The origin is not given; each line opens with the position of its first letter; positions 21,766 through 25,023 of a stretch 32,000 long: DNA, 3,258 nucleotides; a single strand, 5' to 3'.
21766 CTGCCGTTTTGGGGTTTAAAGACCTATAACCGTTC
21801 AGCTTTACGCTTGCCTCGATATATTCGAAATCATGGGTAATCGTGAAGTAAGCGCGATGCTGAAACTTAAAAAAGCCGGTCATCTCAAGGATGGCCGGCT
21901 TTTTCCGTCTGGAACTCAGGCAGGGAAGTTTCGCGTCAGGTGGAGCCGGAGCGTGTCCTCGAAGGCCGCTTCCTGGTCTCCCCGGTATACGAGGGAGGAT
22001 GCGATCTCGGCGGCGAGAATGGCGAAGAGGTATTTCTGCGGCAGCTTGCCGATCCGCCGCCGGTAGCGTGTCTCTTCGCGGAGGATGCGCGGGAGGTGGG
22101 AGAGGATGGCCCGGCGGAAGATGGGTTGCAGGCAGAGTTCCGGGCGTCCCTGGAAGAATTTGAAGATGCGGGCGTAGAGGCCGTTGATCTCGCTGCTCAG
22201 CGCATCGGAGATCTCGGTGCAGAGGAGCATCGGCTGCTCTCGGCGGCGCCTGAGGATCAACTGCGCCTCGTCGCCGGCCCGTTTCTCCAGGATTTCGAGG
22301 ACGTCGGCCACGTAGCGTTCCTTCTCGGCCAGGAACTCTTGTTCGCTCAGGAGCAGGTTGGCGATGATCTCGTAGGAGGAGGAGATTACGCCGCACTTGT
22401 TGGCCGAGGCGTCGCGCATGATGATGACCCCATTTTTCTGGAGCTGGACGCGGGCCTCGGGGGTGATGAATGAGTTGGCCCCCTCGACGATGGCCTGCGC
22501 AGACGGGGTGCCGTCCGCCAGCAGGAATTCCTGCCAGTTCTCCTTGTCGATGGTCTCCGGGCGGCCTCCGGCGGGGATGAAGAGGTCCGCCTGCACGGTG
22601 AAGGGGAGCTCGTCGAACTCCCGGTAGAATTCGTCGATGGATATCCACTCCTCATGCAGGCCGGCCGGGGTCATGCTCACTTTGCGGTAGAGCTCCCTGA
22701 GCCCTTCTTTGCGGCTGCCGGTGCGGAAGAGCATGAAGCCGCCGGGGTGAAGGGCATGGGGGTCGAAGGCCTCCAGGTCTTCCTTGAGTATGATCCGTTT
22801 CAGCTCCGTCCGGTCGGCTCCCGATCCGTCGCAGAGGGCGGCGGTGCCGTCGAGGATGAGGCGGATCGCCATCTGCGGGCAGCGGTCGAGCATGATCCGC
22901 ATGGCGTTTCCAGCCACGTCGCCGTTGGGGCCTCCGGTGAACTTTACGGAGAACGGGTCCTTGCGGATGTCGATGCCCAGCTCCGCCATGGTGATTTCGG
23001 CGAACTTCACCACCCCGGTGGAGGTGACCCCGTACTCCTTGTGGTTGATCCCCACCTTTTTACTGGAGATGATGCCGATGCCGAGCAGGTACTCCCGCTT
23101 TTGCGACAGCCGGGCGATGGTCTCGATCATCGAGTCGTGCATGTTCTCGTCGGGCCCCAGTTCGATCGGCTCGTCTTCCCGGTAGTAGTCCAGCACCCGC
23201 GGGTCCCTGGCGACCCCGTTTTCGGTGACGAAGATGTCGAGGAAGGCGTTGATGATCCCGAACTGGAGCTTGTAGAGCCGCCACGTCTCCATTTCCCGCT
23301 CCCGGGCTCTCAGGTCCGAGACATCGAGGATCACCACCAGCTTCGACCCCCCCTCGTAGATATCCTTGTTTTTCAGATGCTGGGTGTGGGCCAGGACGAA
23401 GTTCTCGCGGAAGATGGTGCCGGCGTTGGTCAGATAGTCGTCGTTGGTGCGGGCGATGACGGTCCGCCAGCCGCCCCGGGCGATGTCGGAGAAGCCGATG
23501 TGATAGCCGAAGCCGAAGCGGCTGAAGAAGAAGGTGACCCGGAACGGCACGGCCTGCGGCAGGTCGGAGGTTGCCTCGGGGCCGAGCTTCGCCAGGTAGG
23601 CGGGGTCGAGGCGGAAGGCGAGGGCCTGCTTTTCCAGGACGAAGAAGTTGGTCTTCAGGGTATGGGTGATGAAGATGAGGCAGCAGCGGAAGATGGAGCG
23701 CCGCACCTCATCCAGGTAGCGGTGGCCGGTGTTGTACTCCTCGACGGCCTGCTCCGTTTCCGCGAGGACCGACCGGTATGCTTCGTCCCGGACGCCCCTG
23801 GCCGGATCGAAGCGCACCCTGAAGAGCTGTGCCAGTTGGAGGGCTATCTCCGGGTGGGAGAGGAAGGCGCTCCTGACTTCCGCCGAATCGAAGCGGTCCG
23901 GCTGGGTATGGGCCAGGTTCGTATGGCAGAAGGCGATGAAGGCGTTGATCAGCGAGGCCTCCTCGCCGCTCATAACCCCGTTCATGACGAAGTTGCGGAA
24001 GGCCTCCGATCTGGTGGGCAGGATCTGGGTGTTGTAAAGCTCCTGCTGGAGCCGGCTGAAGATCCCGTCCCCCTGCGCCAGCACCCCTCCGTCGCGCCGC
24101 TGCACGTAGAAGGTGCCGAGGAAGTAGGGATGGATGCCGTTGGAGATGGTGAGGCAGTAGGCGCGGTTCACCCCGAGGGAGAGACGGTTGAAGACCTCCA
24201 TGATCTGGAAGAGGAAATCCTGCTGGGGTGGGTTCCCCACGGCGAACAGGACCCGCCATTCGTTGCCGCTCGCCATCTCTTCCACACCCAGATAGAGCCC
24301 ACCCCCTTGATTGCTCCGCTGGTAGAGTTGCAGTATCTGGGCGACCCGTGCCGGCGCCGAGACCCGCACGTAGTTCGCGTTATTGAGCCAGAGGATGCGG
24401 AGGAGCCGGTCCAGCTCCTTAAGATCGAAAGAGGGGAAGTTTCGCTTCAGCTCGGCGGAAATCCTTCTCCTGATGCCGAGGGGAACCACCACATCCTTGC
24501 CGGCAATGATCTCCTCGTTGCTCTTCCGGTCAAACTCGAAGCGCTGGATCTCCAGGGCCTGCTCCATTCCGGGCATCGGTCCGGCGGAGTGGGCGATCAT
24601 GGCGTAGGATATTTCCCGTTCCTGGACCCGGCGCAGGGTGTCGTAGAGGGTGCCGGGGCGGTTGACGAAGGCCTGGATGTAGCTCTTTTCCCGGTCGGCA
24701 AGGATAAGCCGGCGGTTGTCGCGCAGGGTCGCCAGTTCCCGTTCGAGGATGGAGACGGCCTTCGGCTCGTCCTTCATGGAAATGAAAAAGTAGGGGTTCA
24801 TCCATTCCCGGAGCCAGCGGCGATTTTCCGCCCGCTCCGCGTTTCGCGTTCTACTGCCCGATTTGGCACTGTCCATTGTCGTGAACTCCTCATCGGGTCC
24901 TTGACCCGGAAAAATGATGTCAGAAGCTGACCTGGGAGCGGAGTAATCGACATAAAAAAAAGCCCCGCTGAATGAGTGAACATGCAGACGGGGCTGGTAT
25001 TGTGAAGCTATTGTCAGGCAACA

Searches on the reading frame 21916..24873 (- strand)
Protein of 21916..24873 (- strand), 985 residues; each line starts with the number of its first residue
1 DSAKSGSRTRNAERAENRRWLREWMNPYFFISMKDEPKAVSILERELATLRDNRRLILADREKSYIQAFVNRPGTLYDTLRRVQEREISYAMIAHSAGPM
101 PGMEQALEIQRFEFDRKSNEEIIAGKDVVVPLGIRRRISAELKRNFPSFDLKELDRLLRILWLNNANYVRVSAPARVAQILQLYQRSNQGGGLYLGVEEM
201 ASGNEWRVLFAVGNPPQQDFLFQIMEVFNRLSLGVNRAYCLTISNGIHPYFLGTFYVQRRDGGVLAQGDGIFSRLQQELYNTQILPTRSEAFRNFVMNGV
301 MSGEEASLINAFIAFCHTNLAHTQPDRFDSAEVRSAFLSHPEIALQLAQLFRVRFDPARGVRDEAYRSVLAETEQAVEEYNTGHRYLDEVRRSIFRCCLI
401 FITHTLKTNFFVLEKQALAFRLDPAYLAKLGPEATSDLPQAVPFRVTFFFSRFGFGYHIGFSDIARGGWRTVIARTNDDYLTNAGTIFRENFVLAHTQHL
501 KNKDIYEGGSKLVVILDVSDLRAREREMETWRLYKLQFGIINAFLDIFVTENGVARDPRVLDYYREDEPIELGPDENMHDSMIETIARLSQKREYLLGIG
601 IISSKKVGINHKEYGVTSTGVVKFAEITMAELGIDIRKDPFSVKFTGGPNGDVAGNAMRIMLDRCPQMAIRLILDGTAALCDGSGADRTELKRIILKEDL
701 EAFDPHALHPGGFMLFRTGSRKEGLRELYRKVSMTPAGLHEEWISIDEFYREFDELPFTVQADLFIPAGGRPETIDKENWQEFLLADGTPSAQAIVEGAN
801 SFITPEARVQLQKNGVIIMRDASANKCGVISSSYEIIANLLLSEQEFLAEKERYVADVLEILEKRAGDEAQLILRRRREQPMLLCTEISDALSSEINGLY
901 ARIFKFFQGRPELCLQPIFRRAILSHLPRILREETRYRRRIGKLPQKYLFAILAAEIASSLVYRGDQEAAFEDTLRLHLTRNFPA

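Call 45: search_protein_families(library=pfam, proteins=[window:21916-24873:-], max_evalue=0.001)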
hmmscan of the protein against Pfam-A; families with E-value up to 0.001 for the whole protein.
window:21916-24873:- (985 aa): 2 families
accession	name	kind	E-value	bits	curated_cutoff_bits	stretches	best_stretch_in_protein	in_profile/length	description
PF05088.18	Bac_GDH_CD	-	3.2e-25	89.1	22.8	2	393-659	16-270/497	Bacterial NAD-glutamate dehydrogenase, catalytic domain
PF00208.27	ELFV_dehydrog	-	1.1e-24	87.9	23.4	1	608-858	2-206/241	Glutamate/Leucine/Phenylalanine/Valine dehydrogenase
